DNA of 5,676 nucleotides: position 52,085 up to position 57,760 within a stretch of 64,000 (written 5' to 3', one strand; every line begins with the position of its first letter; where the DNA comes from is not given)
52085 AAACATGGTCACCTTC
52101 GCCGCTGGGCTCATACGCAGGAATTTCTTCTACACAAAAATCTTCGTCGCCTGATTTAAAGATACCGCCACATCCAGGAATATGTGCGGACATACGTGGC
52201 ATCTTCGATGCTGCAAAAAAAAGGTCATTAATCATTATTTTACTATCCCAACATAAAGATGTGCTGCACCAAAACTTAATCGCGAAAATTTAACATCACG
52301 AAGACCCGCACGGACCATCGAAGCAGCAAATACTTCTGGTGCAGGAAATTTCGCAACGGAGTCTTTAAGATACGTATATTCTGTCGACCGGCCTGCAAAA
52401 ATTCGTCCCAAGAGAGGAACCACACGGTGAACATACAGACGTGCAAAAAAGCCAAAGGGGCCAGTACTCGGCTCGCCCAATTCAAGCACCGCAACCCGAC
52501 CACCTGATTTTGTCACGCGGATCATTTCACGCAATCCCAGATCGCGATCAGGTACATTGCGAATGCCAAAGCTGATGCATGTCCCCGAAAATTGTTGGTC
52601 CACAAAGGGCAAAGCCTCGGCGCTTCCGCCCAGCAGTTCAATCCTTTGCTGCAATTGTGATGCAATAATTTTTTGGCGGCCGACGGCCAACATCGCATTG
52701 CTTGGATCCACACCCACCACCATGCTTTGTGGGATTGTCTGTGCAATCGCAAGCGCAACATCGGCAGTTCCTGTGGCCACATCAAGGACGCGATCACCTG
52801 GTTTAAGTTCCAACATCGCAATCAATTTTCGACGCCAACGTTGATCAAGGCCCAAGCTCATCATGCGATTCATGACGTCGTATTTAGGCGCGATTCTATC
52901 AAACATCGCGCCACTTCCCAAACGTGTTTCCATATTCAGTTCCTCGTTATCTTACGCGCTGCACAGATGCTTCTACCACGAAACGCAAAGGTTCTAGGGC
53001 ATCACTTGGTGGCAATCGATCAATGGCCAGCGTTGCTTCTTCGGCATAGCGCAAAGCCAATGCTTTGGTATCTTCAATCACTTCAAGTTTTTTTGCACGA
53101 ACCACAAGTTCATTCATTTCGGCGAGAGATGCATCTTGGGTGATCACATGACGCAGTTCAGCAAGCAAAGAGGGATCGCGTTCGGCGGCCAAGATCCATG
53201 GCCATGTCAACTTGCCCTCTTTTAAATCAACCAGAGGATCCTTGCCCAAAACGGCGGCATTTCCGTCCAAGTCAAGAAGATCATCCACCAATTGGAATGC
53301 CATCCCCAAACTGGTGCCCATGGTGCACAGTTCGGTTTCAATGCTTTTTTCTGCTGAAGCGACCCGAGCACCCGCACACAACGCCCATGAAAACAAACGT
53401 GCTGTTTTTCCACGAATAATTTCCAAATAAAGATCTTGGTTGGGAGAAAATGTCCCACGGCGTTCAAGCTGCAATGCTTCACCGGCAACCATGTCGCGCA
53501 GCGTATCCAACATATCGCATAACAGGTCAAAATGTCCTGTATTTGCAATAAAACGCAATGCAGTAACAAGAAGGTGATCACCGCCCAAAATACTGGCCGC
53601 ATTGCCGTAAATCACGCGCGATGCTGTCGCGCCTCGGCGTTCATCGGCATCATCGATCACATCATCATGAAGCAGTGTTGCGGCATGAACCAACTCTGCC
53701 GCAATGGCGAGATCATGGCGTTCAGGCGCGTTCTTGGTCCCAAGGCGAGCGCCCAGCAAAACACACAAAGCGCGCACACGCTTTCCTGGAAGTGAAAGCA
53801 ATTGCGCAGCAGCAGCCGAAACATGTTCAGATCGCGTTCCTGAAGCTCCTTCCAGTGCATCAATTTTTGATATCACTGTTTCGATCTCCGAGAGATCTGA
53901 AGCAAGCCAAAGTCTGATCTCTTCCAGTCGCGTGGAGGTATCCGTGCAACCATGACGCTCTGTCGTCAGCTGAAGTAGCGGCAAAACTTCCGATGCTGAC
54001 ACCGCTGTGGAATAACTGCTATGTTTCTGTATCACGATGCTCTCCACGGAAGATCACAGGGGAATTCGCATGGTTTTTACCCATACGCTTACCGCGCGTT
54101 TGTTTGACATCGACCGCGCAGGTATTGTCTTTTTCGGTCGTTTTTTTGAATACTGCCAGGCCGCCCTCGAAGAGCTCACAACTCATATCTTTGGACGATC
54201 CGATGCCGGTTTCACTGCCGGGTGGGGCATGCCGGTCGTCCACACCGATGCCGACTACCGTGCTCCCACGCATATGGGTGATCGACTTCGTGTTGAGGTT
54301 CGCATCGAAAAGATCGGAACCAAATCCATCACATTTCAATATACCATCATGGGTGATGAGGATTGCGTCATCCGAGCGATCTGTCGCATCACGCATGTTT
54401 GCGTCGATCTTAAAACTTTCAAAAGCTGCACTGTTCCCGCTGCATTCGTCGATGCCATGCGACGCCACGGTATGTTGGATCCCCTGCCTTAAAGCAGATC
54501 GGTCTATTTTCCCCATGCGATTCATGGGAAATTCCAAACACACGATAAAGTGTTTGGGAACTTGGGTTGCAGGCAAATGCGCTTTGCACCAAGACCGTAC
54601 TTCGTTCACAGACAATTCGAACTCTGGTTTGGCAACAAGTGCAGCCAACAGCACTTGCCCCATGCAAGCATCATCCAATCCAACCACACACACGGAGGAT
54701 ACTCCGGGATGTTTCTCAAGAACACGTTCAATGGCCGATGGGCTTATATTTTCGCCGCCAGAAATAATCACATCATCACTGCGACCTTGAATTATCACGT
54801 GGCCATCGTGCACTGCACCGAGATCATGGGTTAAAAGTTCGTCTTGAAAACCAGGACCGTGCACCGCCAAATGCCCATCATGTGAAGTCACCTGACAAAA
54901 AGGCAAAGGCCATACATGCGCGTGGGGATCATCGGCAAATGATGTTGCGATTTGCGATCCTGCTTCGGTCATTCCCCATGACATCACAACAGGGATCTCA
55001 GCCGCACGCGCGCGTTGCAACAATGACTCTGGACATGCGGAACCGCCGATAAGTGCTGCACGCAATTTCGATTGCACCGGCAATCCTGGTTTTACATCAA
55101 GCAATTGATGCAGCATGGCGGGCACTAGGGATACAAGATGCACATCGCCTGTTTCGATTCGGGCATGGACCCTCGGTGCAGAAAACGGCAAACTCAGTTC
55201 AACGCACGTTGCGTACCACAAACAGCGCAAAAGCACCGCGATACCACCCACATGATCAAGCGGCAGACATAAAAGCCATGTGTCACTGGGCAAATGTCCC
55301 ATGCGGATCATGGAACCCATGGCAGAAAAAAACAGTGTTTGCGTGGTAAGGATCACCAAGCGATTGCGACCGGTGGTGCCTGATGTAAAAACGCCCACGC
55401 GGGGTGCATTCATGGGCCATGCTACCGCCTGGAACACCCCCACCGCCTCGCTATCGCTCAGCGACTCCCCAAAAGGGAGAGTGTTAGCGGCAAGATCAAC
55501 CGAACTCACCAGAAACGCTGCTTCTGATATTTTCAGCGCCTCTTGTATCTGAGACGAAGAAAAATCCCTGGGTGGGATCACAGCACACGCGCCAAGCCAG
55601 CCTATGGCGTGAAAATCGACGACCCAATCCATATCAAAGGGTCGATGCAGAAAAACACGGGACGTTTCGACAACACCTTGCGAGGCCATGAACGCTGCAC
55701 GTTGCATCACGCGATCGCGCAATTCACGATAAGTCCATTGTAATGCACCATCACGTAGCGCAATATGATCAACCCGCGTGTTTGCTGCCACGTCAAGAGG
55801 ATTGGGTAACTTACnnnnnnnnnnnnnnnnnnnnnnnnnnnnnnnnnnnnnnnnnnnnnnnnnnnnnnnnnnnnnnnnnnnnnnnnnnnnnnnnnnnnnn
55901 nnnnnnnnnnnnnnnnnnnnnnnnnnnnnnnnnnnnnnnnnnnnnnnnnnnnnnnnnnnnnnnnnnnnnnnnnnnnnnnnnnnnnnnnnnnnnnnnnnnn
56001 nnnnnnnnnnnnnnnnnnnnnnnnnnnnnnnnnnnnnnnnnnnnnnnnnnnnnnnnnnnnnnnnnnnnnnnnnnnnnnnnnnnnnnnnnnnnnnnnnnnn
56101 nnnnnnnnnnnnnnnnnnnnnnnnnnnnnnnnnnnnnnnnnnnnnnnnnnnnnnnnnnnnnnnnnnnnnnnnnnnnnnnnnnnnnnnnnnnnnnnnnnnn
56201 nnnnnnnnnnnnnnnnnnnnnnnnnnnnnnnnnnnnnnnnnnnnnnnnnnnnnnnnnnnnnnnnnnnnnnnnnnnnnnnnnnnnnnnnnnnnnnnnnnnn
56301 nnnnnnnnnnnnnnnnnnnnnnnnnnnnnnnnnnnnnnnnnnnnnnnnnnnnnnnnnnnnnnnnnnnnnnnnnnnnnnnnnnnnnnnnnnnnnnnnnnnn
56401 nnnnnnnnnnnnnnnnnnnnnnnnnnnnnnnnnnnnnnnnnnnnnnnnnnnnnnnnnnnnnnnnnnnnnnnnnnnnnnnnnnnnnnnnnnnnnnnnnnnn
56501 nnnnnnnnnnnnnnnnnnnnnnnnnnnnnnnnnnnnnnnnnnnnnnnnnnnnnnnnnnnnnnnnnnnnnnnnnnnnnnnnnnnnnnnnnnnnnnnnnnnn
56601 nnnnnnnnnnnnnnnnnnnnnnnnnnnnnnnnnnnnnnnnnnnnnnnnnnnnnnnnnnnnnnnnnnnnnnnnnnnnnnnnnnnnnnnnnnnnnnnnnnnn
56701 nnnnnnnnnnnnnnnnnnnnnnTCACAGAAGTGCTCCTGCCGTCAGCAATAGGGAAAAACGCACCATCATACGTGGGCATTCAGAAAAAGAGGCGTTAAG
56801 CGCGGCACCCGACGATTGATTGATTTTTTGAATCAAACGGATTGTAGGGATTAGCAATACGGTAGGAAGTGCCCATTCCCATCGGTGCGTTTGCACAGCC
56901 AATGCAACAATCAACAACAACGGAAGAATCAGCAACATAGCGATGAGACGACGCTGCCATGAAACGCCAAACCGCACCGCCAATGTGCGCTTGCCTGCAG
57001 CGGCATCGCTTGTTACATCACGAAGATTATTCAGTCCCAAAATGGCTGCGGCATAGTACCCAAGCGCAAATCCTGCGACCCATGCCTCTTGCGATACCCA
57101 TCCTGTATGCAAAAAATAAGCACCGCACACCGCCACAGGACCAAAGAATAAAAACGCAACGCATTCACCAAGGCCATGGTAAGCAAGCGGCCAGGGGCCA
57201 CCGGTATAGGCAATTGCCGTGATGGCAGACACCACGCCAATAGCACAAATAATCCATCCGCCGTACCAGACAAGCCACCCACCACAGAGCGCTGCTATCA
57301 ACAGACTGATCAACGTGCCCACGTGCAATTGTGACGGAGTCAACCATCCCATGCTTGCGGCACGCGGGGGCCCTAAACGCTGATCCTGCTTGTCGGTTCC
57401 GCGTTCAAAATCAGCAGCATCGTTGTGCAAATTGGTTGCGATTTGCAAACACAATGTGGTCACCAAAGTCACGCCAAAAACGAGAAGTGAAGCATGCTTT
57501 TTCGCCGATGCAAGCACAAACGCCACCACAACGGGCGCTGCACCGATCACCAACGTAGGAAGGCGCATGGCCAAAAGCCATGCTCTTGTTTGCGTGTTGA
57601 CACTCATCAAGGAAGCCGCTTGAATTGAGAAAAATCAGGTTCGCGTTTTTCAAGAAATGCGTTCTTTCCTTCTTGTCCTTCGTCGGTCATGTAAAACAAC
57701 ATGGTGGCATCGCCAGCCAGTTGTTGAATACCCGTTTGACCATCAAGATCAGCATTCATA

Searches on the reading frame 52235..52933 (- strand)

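Call 8: search_protein_families(library=pfam, proteins=[window:52235-52933:-])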
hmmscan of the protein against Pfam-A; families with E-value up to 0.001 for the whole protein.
window:52235-52933:- (232 aa): 8 families
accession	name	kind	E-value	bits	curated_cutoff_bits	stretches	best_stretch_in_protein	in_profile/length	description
PF01209.24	Ubie_methyltran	-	1e-58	198.9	20.1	1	9-230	11-232/233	ubiE/COQ5 methyltransferase family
PF13649.12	Methyltransf_25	-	7.4e-17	62.3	27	1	49-145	1-97/97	Methyltransferase domain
PF08241.18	Methyltransf_11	-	2.7e-14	54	21.2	1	50-148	1-94/95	Methyltransferase domain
PF13847.12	Methyltransf_31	-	3.2e-12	46.8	27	1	44-150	2-110/145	Methyltransferase domain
PF08242.18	Methyltransf_12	-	1.1e-07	32.9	30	1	50-147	1-98/98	Methyltransferase domain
PF24675.1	NpmA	-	0.00026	20.8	60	1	49-83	27-61/214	16S rRNA (adenine(1408)-N(1))-methyltransferase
PF01135.25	PCMT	-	0.0005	20.3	20.3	1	38-95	66-124/210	Protein-L-isoaspartate(D-aspartate) O-methyltransferase (PCMT)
PF13489.12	Methyltransf_23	-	0.00093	19.4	27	0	30-90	6-66/164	Methyltransferase domain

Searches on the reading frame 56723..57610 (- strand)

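Call 9: search_protein_families(library=pfam, proteins=[window:56723-57610:-])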
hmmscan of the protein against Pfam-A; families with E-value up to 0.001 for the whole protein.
window:56723-57610:- (295 aa): 1 family
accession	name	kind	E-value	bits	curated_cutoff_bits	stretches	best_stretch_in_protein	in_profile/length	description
PF01040.23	UbiA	-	9.2e-31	107.5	34.2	1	26-256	4-223/250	UbiA prenyltransferase family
